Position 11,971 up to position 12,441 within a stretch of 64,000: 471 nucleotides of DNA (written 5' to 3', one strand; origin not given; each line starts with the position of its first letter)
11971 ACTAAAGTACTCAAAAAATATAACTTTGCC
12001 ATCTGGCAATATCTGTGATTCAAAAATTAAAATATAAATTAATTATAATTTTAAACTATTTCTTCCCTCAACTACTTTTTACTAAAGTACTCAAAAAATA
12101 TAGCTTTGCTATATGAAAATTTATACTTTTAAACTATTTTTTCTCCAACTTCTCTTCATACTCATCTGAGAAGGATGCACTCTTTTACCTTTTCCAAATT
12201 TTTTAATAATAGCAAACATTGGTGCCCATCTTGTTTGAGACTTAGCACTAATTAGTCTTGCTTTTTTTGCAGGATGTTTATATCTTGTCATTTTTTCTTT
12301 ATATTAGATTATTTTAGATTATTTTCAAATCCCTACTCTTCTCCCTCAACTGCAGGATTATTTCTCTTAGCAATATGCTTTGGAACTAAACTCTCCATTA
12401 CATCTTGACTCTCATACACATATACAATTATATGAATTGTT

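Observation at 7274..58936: Recurring phenomenon: five conserved genes each carry a downstream echo of their own 3' end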

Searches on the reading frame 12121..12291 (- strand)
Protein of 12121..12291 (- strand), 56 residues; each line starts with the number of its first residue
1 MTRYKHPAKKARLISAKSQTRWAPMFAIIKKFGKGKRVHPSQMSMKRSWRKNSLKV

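Call 14: search_protein_families(library=pfam, proteins=[window:12121-12291:-])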
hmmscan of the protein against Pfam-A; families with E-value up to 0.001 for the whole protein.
window:12121-12291:- (56 aa): 0 families

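Call 38: find_encoding_contigs(protein=window:12121-12291:-, flank=10000, max_places=10)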
Protein window:12121-12291:- (56 aa): 1 contig read that carries it; 1 place shown.
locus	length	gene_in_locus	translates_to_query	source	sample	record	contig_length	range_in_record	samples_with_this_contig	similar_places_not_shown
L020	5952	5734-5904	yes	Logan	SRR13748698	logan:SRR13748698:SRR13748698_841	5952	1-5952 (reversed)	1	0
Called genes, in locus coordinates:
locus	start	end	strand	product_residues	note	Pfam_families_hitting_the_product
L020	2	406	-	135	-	?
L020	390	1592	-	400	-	PF00581:Rhodanese (weak)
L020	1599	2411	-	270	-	PF08713:DNA_alkylation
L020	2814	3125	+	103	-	-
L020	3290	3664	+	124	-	PF01248:Ribosomal_L7Ae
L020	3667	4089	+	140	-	PF00164:Ribosom_S12_S23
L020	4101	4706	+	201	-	PF00177:Ribosomal_S7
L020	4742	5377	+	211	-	PF00227:Proteasome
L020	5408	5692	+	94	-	PF01282:Ribosomal_S24e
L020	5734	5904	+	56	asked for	-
